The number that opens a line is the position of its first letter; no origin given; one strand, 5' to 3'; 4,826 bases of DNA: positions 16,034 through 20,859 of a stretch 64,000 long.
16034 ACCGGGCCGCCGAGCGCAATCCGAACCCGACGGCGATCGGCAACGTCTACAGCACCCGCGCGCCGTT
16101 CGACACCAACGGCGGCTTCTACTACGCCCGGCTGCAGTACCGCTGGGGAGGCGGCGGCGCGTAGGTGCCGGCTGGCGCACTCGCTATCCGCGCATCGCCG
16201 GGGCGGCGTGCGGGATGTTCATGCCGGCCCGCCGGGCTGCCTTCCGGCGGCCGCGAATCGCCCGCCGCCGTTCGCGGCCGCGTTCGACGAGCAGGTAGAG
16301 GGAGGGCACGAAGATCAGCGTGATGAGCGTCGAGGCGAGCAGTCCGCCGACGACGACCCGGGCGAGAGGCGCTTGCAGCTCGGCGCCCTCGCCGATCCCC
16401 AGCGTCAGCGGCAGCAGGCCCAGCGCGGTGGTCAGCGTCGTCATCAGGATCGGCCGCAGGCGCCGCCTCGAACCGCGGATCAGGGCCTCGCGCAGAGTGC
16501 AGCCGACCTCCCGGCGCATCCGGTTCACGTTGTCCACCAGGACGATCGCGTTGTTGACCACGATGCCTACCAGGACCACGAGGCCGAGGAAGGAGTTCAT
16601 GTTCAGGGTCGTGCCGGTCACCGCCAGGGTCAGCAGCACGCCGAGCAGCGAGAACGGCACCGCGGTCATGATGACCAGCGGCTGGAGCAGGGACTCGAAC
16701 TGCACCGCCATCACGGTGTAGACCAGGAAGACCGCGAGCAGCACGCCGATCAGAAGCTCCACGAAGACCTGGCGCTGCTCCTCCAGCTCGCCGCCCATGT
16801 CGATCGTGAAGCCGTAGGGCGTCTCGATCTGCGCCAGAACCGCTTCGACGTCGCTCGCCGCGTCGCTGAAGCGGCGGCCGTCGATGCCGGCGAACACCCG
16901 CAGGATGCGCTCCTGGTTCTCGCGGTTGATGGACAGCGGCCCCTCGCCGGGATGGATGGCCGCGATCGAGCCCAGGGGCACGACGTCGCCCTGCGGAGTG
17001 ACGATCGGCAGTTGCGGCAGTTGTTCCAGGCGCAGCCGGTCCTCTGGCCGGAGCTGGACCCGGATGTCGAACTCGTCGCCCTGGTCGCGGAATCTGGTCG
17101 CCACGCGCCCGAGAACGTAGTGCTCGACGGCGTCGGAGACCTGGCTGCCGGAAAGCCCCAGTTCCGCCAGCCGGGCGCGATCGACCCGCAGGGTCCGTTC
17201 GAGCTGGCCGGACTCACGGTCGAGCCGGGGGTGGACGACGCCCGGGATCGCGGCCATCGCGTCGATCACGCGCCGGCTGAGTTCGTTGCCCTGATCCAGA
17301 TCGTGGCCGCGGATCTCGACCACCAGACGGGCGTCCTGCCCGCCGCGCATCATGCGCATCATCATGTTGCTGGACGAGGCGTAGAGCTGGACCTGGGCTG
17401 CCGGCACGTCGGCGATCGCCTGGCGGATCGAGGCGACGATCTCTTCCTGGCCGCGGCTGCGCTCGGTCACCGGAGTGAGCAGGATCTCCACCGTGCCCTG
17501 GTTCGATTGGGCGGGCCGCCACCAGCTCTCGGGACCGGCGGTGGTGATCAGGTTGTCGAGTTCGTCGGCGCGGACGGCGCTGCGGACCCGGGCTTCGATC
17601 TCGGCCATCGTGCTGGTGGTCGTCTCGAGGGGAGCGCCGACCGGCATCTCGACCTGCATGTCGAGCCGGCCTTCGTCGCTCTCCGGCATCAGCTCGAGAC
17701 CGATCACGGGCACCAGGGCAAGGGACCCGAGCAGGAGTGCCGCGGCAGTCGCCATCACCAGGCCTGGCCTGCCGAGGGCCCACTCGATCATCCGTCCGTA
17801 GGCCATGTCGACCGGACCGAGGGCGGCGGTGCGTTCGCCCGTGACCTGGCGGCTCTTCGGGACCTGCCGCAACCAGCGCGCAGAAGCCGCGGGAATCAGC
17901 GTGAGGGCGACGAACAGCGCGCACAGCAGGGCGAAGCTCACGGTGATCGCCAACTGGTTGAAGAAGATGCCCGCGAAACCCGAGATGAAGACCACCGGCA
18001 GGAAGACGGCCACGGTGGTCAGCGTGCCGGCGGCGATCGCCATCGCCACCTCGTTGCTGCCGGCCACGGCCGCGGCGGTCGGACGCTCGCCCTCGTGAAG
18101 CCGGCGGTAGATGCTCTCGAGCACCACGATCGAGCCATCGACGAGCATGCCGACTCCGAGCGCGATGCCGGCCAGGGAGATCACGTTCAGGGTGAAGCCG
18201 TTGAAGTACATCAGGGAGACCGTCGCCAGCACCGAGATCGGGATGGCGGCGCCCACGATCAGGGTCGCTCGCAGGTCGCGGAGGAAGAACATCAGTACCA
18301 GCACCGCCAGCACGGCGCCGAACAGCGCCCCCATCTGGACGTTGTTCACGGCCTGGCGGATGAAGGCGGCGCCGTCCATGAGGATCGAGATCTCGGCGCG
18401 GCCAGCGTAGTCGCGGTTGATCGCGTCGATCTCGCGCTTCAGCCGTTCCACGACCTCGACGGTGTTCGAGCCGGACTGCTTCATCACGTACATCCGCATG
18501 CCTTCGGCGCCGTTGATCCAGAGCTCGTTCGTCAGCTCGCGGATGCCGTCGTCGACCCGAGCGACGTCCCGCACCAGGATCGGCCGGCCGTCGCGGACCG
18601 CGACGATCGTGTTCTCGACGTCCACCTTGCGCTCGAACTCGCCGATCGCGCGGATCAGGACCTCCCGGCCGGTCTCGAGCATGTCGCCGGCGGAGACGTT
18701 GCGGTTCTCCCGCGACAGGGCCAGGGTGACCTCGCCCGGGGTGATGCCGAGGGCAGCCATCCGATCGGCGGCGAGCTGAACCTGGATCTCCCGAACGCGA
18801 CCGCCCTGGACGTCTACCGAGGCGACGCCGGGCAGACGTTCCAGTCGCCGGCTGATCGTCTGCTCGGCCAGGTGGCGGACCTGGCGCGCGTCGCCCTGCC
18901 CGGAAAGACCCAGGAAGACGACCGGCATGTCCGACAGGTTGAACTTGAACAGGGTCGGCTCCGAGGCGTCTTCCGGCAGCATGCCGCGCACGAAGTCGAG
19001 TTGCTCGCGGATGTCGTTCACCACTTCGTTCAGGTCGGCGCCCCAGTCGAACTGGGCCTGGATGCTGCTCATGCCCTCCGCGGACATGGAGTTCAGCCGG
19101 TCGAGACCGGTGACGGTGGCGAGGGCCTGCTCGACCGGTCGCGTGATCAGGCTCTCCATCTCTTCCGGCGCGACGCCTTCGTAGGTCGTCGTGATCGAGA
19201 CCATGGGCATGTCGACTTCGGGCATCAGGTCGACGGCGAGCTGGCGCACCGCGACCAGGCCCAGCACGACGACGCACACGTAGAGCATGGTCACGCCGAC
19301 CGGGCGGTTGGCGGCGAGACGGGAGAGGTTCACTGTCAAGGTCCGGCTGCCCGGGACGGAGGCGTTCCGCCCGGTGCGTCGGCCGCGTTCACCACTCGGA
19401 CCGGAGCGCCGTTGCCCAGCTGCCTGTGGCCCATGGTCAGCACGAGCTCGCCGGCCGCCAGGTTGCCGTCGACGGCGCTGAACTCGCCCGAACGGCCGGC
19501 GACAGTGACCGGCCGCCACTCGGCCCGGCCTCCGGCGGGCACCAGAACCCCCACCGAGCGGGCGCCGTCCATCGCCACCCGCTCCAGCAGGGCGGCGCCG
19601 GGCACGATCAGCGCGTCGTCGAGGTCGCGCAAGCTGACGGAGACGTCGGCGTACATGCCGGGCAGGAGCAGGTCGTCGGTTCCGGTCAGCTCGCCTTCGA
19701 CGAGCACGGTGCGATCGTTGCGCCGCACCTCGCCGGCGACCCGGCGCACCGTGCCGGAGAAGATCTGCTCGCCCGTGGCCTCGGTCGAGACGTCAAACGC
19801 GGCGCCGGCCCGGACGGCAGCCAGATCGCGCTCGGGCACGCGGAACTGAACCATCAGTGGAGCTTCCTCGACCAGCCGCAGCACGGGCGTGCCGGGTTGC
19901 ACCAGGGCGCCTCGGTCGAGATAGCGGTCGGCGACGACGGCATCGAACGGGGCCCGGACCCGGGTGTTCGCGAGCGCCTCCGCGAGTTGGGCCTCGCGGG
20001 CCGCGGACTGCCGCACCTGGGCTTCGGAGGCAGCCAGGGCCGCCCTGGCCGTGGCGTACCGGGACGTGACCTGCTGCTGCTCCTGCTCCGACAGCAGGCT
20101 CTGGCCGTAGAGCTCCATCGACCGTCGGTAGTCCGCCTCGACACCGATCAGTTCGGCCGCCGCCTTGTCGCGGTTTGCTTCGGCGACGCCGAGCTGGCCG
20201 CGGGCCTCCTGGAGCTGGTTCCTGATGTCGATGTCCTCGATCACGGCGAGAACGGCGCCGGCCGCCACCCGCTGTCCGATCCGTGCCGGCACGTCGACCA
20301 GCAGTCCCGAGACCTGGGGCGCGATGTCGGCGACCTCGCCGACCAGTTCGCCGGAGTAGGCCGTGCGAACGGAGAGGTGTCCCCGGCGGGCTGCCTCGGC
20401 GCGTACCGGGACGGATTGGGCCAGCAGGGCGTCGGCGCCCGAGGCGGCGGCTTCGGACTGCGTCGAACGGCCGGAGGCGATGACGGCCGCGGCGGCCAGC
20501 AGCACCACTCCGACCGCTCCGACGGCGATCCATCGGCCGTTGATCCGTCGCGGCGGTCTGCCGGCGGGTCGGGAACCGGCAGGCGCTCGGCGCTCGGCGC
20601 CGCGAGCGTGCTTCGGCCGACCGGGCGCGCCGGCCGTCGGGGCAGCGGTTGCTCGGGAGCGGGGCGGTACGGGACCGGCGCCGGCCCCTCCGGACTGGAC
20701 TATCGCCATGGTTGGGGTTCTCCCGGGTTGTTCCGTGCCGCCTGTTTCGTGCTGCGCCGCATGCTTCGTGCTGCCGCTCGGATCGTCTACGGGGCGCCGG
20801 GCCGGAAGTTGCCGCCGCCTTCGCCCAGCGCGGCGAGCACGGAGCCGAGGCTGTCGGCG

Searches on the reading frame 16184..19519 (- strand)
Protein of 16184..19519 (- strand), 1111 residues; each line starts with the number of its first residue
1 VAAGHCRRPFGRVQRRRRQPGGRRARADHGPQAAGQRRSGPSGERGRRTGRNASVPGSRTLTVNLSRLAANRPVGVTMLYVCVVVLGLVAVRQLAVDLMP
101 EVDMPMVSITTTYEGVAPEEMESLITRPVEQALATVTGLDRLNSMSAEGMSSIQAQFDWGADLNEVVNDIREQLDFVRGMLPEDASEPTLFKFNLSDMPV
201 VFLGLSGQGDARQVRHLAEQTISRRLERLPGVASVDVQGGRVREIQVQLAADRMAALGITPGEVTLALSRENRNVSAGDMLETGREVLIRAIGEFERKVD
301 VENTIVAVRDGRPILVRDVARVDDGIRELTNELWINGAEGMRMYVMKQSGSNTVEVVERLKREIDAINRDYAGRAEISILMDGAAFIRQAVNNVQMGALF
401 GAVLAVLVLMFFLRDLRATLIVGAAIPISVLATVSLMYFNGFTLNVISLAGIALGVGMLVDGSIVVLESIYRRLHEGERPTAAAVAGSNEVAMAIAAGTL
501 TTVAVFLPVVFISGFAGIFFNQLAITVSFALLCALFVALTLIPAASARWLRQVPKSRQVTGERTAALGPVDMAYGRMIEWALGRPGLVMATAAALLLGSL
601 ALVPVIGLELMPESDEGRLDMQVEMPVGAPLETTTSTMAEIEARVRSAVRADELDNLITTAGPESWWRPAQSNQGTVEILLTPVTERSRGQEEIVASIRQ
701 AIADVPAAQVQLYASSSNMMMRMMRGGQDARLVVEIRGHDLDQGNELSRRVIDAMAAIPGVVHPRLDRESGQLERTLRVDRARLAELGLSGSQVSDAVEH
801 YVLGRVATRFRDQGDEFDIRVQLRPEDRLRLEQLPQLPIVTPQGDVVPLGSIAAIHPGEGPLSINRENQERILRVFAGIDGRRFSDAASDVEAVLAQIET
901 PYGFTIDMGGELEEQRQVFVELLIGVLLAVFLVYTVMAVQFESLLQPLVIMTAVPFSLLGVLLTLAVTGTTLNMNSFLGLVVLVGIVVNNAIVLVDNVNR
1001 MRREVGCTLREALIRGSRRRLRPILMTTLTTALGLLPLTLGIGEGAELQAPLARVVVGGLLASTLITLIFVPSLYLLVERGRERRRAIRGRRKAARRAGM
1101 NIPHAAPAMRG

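Call 9: search_protein_families(library=ncbifam, proteins=[window:16184-19519:-], max_evalue=0.001)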
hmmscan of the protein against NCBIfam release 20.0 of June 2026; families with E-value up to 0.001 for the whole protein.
window:16184-19519:- (1111 aa): 20 families
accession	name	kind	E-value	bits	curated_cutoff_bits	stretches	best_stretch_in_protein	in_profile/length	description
NF033617.1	RND_permease_2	subfamily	3.1e-220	733.9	1250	1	68-1080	3-1009/1009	multidrug efflux RND transporter permease subunit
NF000282.2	RND_permease_1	subfamily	1.3e-150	503.4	1250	1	70-1080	5-1029/1029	multidrug efflux RND transporter permease subunit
TIGR00914.1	2A0601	subfamily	4.5e-147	491.5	701.45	1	76-1086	16-1043/1051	CusA/CzcA family heavy metal efflux RND transporter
NF007798.0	PRK10503.1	equivalog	4.1e-145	484.9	1584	1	64-1087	11-1031/1040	MdtB/MuxB family multidrug efflux RND transporter permease subunit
NF007905.0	PRK10614.1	equivalog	7.6e-145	484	1774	1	69-1087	7-1017/1025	multidrug efflux RND transporter permease subunit MdtC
TIGR00915.1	2A0602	subfamily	1.6e-126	423.6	940.35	1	68-1084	4-1034/1050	efflux RND transporter permease subunit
NF007133.0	PRK09579.1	equivalog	7e-119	398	1763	1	70-1086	8-1010/1017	multidrug efflux RND transporter permease subunit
NF000037.1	RND_perm_OqxB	exception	3.4e-96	323.1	2200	1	64-1088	2-1044/1050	multidrug efflux RND transporter permease subunit OqxB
NF007131.0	PRK09577.1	equivalog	1.4e-91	307.8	1768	1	66-1095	2-1039/1045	multidrug efflux RND transporter permease subunit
NF007842.1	PRK10555.1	equivalog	7.2e-87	292.3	1854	1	70-1080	6-1028/1036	multidrug efflux RND transporter permease AcrD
NF011706.2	PRK15127.1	equivalog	2.7e-69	234.1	2150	1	70-1084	6-1035/1049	multidrug efflux RND transporter permease subunit AcrB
TIGR00921.1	2A067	subfamily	3.9e-17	61.6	351.9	2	882-1086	150-354/733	hydrophobe/amphiphile efflux-3 (HAE3) family transporter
TIGR00916.1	2A0604s01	subfamily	1.3e-15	57.6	148.6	2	923-1040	91-206/231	SecD/SecF family protein translocase subunit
NF009583.0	PRK13024.1-3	subfamily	5e-15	54.6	721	2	389-670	276-527/755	protein translocase subunit SecDF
TIGR03480.1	HpnN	hypoth_equivalog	3.7e-11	41.8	751.85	2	391-602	268-465/862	hopanoid biosynthesis associated RND transporter like protein HpnN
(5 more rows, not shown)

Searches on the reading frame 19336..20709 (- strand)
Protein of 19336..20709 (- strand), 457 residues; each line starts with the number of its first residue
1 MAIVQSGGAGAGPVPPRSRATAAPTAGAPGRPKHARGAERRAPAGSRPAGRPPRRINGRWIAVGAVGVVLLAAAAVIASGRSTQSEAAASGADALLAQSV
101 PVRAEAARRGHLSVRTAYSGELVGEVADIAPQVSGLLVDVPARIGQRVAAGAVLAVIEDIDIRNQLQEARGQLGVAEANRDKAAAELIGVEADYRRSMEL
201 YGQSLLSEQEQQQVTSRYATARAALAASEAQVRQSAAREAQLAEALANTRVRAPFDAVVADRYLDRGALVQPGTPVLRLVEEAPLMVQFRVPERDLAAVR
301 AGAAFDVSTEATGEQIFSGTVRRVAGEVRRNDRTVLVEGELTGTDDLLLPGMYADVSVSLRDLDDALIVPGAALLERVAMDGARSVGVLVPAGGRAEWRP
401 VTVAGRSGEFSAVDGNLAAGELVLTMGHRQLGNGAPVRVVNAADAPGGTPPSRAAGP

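Call 9: search_protein_families(library=ncbifam, proteins=[window:19336-20709:-], max_evalue=0.001)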
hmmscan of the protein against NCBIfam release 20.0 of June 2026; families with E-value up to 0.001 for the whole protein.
window:19336-20709:- (457 aa): 17 families
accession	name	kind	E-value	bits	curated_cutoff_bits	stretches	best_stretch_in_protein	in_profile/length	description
TIGR01730.1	RND_mfp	subfamily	4.1e-56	190.3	94.9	1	102-439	1-321/322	efflux RND transporter periplasmic adaptor subunit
TIGR00999.1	8a0102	subfamily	2.7e-34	118.5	319.3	1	145-427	1-266/271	CzcB/NccB family metal efflux transporter periplasmic adaptor subunit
NF008606.0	PRK11578.1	equivalog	2.9e-22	79.3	342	1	127-423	62-360/371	macrolide transporter subunit MacA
NF008589.1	PRK11556.1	equivalog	1.8e-20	73.2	391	1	84-442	41-390/392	MdtA/MuxA family multidrug efflux RND transporter periplasmic adaptor subunit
TIGR00998.1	8a0101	subfamily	1.3e-18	67.1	390.8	1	171-324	108-281/334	EmrA/EmrK family multidrug efflux transporter periplasmic adaptor subunit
NF007785.0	PRK10476.1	equivalog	9.7e-15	54.2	376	2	210-337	167-297/347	multidrug transporter subunit MdtN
NF007850.1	PRK10559.1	equivalog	3.2e-14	52.8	400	1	124-334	38-232/303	p-hydroxybenzoic acid efflux pump subunit AaeA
NF002939.0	PRK03598.1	equivalog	5.4e-13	48.8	393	1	222-322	178-278/332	secretion protein HlyD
TIGR01843.1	type_I_hlyD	subfamily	2.4e-11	43.3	208.65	2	206-330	228-357/422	HlyD family type I secretion periplasmic adaptor subunit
NF011715.0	PRK15136.1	equivalog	4.1e-09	35.6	563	1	232-320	199-288/390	multidrug efflux MFS transporter periplasmic adaptor subunit EmrA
TIGR03794.1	NHLM_micro_HlyD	equivalog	4.9e-09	35.6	156.2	1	124-239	56-165/421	NHLP bacteriocin system secretion protein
NF011604.1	PRK15030.1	equivalog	4.7e-08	32.4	765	1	125-441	64-377/397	multidrug efflux RND transporter periplasmic adaptor subunit AcrA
NF007303.0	PRK09783.1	subfamily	1.5e-07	30.2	390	1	249-427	215-388/414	copper/silver efflux system membrane fusion protein CusB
NF045680.1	DiMtlExpIhpB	equivalog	1.8e-07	30.5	450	1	244-421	133-304/326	divalent metal ion exporter adaptor subunit IhpB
NF033138.2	RND-peri-MexC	equivalog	2.8e-07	30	625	1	64-439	5-371/375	MexC family multidrug efflux RND transporter periplasmic adaptor subunit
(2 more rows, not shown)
